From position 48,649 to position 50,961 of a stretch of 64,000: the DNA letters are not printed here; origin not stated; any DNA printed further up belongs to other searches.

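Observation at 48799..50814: Gmd-Fcl fusion: complete GDP-L-fucose synthesis in one 671-aa polypeptide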

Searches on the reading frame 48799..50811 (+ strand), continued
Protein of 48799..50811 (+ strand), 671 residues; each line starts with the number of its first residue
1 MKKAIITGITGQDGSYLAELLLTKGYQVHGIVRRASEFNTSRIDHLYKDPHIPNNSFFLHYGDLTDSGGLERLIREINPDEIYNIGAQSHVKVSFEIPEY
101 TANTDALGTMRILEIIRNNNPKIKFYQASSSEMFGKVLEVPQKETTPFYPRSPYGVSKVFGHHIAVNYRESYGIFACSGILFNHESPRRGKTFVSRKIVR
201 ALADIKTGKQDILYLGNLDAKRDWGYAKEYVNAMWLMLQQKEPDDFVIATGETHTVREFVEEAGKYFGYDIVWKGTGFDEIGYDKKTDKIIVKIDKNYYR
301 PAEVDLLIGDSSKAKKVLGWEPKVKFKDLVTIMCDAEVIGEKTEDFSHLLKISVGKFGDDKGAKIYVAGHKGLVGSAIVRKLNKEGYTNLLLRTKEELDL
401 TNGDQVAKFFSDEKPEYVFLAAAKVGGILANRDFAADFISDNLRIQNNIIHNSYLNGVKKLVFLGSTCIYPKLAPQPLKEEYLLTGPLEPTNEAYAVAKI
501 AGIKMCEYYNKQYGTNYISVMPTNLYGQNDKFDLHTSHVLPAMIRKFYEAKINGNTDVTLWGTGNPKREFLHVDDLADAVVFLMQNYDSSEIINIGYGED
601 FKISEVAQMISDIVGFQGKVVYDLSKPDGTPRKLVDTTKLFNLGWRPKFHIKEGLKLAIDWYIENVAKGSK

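Call 10: find_encoding_contigs(protein=P0001, flank=3000, max_places=4)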
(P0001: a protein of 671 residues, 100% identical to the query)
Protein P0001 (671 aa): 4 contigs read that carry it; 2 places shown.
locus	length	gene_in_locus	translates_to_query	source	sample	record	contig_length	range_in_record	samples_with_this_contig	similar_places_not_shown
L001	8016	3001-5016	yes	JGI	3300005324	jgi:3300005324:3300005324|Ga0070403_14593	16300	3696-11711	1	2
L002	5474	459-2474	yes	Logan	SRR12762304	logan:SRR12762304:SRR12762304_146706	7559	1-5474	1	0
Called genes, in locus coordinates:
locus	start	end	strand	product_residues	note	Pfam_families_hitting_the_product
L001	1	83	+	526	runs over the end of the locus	-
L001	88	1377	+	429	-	PF01943:Polysacc_synt, PF13440:Polysacc_synt_3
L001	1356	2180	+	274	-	PF00535:Glycos_transf_2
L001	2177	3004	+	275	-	PF00535:Glycos_transf_2, PF10111:Glyco_tranf_2_2, PF13641:Glyco_tranf_2_3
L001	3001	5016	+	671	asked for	PF01370:Epimerase, PF02719:Polysacc_synt_2 (faint), PF04321:RmlD_sub_bind, PF16363:GDP_Man_Dehyd, PF01370:Epimerase, PF04321:RmlD_sub_bind (weak), PF16363:GDP_Man_Dehyd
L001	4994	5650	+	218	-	PF13489:Methyltransf_23, PF01209:Ubie_methyltran (weak), PF08242:Methyltransf_12 (faint), PF13649:Methyltransf_25, PF13847:Methyltransf_31 (weak), PF08241:Methyltransf_11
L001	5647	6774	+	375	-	PF00534:Glycos_transf_1, PF13692:Glyco_trans_1_4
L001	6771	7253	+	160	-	PF00132:Hexapep, PF14602:Hexapep_2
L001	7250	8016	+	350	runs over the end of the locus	PF13524:Glyco_trans_1_2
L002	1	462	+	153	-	?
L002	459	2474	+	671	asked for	PF01370:Epimerase, PF02719:Polysacc_synt_2 (faint), PF04321:RmlD_sub_bind, PF16363:GDP_Man_Dehyd, PF01370:Epimerase, PF04321:RmlD_sub_bind (weak), PF16363:GDP_Man_Dehyd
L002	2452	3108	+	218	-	PF13489:Methyltransf_23, PF01209:Ubie_methyltran (weak), PF08242:Methyltransf_12 (faint), PF13649:Methyltransf_25, PF13847:Methyltransf_31 (weak), PF08241:Methyltransf_11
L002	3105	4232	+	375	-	PF00534:Glycos_transf_1, PF13692:Glyco_trans_1_4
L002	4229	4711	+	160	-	PF00132:Hexapep, PF14602:Hexapep_2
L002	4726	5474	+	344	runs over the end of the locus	PF13524:Glyco_trans_1_2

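Call 23: find_related_loci(query=window:48799-50811:+, collection=genome_contigs, flank=8000)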
Query window:48799-50811:+ (671 aa) in genome_contigs; peptide patterns used: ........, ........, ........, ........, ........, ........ (x = any residue, [..] = any of these).
267 stretches matched a pattern; 179 encode a relative of the query (tblastn E <= 1e-3); the best 80 are kept; 80 distinct loci.
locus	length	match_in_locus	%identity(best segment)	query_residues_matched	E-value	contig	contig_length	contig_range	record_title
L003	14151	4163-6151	59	1-669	0e+0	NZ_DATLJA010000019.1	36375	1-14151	MAG: Desulfitobacterium sp. isolate SMAG_U13683 k141_41781, whole genome shotgun sequence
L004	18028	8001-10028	60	2-665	0e+0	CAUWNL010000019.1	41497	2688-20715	MAG: uncultured Sarcina sp. isolate SRS15956990__bin71 genome assembly, contig: SRS15956990_NODE_592_length_41497_cov_7.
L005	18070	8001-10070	59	2-671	0e+0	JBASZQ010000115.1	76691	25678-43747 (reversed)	MAG: Chitinophagaceae bacterium isolate MFD10499_ilm_asm_bin28 k127_102502, whole genome shotgun sequence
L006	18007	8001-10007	60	1-656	0e+0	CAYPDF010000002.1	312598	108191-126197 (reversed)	MAG TPA_asm: uncultured Ohtaekwangia sp. isolate binchicken_co351_92 genome assembly, contig: NODE_12_length_312598_cov_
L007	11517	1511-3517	60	1-656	0e+0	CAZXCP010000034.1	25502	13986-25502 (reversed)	MAG TPA_asm: uncultured Ignavibacteriaceae bacterium isolate binchicken_co277_195 genome assembly, contig: NODE_2841_len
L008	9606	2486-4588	57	3-663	0e+0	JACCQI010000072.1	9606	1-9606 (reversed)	MAG: Desulfovibrionaceae bacterium isolate MIC098Bin4 NODE_545_length_9606_cov_16.708105, whole genome shotgun sequence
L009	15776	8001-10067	56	4-671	0e+0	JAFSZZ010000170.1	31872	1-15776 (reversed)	MAG: Lachnospiraceae bacterium isolate RGIG3628 Goat_Rumen.Co__c2351259, whole genome shotgun sequence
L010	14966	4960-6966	58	2-669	0e+0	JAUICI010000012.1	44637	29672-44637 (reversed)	MAG: Bacteroidia bacterium isolate 7_bin.20 NODE_1108_length_44637_cov_1.142754, whole genome shotgun sequence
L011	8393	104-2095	58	1-665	0e+0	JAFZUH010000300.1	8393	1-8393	MAG: Bacteroidales bacterium isolate RGIG8104 Water_buffalos_Rumen-3__c1644862, whole genome shotgun sequence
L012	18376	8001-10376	51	1-662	0e+0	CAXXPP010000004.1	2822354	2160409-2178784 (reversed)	MAG: uncultured Draconibacterium sp. isolate 714386e1-bc16-422e-93f9-a3f32d7c9c6c genome assembly, contig: contig_4, who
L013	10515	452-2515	55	2-671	0e+0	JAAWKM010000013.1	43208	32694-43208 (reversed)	MAG: Lachnospiraceae bacterium isolate ABMPRH_248_3 SL341412_scaffold_1022, whole genome shotgun sequence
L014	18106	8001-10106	53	2-671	0e+0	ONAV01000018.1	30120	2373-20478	uncultured Selenomonadales bacterium isolate RUG140 genome assembly, contig: scaffold_799, whole genome shotgun sequence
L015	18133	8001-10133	54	2-656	0e+0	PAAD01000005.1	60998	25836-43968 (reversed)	MAG: Flavobacteriaceae bacterium isolate NAT231 MHASMcontig_112007, whole genome shotgun sequence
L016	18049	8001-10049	54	2-671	0e+0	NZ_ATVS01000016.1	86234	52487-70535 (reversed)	Butyrivibrio sp. AE3009 G588DRAFT_scaffold00016.16_C, whole genome shotgun sequence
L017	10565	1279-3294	54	1-671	0e+0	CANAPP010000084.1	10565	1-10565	MAG TPA_asm: uncultured Lachnospiraceae bacterium isolate SRR16350225_bin.17_metawrap_v1.3_MAG genome assembly, contig:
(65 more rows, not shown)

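Call 26: list_cluster_members(proteins=[P0001, P0011, P0013, P0016, P0019, P0039, P0048, P0033, P0004, P0008])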
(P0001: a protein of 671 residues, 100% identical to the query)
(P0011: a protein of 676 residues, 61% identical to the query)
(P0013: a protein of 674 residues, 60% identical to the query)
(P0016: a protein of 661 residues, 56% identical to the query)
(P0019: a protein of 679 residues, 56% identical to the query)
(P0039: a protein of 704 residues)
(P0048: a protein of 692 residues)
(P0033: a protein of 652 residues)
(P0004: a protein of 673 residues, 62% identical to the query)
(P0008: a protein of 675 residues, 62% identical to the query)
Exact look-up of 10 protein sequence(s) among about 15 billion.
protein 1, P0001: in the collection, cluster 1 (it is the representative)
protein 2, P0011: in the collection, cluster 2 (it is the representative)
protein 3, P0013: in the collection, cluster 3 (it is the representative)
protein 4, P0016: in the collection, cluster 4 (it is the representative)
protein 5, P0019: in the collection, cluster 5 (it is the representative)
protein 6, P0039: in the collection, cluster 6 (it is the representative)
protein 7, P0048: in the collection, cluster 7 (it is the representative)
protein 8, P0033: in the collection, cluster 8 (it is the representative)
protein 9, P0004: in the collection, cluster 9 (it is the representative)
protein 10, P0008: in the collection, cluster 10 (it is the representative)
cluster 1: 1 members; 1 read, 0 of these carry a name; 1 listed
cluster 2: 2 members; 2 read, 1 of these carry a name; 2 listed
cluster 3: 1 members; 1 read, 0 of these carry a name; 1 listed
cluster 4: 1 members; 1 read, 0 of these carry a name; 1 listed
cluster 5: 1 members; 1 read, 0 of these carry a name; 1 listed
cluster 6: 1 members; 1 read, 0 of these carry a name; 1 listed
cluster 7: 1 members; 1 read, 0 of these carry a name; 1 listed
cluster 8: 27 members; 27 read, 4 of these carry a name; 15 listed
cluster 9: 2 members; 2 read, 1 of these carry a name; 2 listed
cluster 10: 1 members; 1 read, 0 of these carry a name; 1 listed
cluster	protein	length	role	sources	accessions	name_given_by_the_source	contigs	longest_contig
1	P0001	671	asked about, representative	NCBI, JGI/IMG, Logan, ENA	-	-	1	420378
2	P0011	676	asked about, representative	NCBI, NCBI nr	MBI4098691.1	MAG: GDP-mannose 4,6-dehydratase [Candidatus Magasanikbacteria bacterium] | GDP-mannose 4,6-dehydratase [Candidatus Magasanikbacteria bacterium]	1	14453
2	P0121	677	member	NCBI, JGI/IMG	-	-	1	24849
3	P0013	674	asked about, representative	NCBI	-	-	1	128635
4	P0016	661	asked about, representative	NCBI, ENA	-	-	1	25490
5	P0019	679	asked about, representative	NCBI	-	-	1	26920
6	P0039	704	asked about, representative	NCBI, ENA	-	-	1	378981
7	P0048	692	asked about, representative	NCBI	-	-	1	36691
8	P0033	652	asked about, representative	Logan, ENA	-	-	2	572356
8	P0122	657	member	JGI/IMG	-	GDP-L-fucose synthase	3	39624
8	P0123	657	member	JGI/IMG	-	GDP-L-fucose synthase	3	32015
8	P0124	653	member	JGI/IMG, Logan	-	GDP-L-fucose synthase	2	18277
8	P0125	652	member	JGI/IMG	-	GDP-L-fucose synthase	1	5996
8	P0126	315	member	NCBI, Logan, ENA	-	-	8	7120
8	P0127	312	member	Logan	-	-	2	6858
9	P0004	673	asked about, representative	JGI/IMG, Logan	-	GDPmannose 4,6-dehydratase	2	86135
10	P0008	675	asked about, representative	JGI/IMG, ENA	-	-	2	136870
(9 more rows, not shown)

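Call 33: search_protein_representatives(protein=window:48799-50811:+)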
Query: 671 residues. Proteins with E-value up to 0.001 (for the whole library): 91168; up to 1e-10: 38641; up to 1e-30: 8878. The best 150 are listed.
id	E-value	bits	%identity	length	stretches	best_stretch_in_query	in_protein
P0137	1.1e-156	539.4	46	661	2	2-343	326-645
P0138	9.9e-144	496.6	64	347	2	2-228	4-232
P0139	8.4e-137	473.7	40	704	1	4-649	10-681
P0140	6.8e-130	450.9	64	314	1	361-667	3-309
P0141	1.5e-129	449.8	60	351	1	2-337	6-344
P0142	2.7e-126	439.0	57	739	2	1-198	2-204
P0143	5.6e-126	438.0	58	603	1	2-338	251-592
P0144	1.2e-124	433.5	64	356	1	3-338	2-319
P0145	1.4e-124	433.4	60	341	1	3-337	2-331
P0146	8.1e-123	427.5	63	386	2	404-568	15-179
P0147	1.1e-122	427.1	62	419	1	2-306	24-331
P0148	1.8e-122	426.4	62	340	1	2-337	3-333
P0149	2.9e-122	425.7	71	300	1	1-256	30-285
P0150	3.3e-122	425.5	57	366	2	2-228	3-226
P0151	5.4e-122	424.8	61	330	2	157-324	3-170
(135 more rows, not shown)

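Call 35: find_encoding_contigs(protein=P0002, flank=5000, max_places=3)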
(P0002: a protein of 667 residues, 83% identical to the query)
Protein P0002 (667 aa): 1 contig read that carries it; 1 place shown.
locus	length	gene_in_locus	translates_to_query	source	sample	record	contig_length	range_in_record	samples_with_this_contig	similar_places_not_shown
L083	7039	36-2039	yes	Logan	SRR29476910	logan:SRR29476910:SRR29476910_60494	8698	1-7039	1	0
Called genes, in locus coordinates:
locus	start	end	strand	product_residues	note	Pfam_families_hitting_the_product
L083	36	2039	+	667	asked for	PF01370:Epimerase, PF02719:Polysacc_synt_2 (faint), PF04321:RmlD_sub_bind, PF16363:GDP_Man_Dehyd, PF01370:Epimerase, PF04321:RmlD_sub_bind, PF16363:GDP_Man_Dehyd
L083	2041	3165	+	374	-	PF00534:Glycos_transf_1, PF13692:Glyco_trans_1_4, PF26337:Gtf3_C (weak)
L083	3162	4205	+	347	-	PF13524:Glyco_trans_1_2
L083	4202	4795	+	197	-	PF08241:Methyltransf_11, PF13489:Methyltransf_23 (weak)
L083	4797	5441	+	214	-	PF13489:Methyltransf_23, PF07021:MetW, PF13847:Methyltransf_31, PF08242:Methyltransf_12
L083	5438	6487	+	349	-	PF00535:Glycos_transf_2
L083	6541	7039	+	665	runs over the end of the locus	-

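Call 36: find_encoding_contigs(protein=P0004, flank=6000, max_places=3)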
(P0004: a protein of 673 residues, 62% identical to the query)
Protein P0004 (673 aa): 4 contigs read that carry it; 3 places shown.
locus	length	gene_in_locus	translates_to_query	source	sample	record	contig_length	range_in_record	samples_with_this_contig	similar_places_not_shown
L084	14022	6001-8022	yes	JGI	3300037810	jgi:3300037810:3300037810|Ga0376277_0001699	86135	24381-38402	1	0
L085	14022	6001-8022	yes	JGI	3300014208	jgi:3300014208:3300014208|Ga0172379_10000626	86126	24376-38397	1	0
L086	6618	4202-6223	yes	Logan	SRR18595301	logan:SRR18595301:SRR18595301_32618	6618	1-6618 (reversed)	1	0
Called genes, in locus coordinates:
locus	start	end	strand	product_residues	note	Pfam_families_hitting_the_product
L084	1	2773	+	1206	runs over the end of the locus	PF00403:HMA, PF08282:Hydrolase_3 (faint), PF00122:E1-E2_ATPase, PF00702:Hydrolase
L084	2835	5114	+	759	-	PF13431:TPR_17 (faint), PF04932:Wzy_C, PF07719:TPR_2 (faint), PF00515:TPR_1 (faint), PF13176:TPR_7 (faint), PF13181:TPR_8 (faint), PF21033:RMD1-3 (weak), PF13432:TPR_16 (weak), +3 more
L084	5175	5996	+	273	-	PF01061:ABC2_membrane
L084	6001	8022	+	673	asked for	PF01073:3Beta_HSD (faint), PF01370:Epimerase, PF02719:Polysacc_synt_2 (faint), PF04321:RmlD_sub_bind, PF16363:GDP_Man_Dehyd, PF01370:Epimerase, PF04321:RmlD_sub_bind, PF16363:GDP_Man_Dehyd, +1 more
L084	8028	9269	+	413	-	PF00005:ABC_tran, PF14524:Wzt_C (weak)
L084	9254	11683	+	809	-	PF01266:DAO, PF01593:Amino_oxidase, PF13450:NAD_binding_8, PF03275:GLF (weak), PF03102:NeuB, PF08666:SAF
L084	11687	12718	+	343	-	PF01488:Shikimate_DH, PF01210:NAD_Gly3P_dh_N (weak), PF02558:ApbA (weak), PF02737:3HCDH_N (weak), PF03446:NAD_binding_2, PF03807:F420_oxidored, PF13241:NAD_binding_7 (weak), PF13460:NAD_binding_10 (weak), +1 more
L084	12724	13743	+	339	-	-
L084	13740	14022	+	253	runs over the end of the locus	PF02348:CTP_transf_3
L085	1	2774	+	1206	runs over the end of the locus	PF00403:HMA, PF08282:Hydrolase_3 (faint), PF00122:E1-E2_ATPase, PF00702:Hydrolase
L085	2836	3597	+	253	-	-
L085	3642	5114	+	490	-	PF13431:TPR_17 (faint), PF07719:TPR_2 (faint), PF00515:TPR_1 (faint), PF13176:TPR_7 (faint), PF13181:TPR_8 (faint), PF13424:TPR_12 (faint), PF21033:RMD1-3 (weak), PF13432:TPR_16 (weak), +2 more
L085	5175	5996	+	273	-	PF01061:ABC2_membrane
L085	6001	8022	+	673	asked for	PF01073:3Beta_HSD (faint), PF01370:Epimerase, PF02719:Polysacc_synt_2 (faint), PF04321:RmlD_sub_bind, PF16363:GDP_Man_Dehyd, PF01370:Epimerase, PF04321:RmlD_sub_bind, PF16363:GDP_Man_Dehyd, +1 more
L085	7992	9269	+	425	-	PF00005:ABC_tran, PF14524:Wzt_C (weak)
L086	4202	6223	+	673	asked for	PF01073:3Beta_HSD (faint), PF01370:Epimerase, PF02719:Polysacc_synt_2 (faint), PF04321:RmlD_sub_bind, PF16363:GDP_Man_Dehyd, PF01370:Epimerase, PF04321:RmlD_sub_bind, PF16363:GDP_Man_Dehyd, +1 more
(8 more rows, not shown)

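Call 37: find_encoding_contigs(protein=P0013, flank=6000, max_places=3)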
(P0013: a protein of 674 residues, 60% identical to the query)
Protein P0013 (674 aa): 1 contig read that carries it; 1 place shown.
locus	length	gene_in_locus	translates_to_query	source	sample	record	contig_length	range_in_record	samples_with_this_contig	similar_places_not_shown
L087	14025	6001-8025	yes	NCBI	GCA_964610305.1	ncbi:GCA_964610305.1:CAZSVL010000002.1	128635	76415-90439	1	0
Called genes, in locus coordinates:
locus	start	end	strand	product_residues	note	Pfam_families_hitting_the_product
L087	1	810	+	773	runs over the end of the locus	PF04932:Wzy_C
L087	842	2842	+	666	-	PF00535:Glycos_transf_2, PF13579:Glyco_trans_4_4 (faint), PF13439:Glyco_transf_4, PF00534:Glycos_transf_1, PF20706:GT4-conflict, PF13692:Glyco_trans_1_4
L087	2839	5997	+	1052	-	PF13439:Glyco_transf_4, PF13579:Glyco_trans_4_4, PF00534:Glycos_transf_1, PF13692:Glyco_trans_1_4, PF13439:Glyco_transf_4, PF00534:Glycos_transf_1, PF13692:Glyco_trans_1_4, PF01209:Ubie_methyltran, +8 more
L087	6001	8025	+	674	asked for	PF01370:Epimerase, PF02719:Polysacc_synt_2 (faint), PF16363:GDP_Man_Dehyd, PF01370:Epimerase, PF04321:RmlD_sub_bind (weak), PF16363:GDP_Man_Dehyd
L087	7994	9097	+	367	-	PF13524:Glyco_trans_1_2, PF13692:Glyco_trans_1_4, PF00534:Glycos_transf_1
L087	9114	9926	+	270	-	PF03721:UDPG_MGDP_dh_N, PF00984:UDPG_MGDP_dh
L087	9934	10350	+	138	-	-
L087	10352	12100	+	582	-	PF02543:Carbam_trans_N, PF00814:TsaD (faint), PF16861:Carbam_trans_C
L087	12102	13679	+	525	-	-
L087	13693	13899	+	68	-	PF19451:DUF5989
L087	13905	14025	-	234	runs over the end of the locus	PF00535:Glycos_transf_2, PF10111:Glyco_tranf_2_2 (weak)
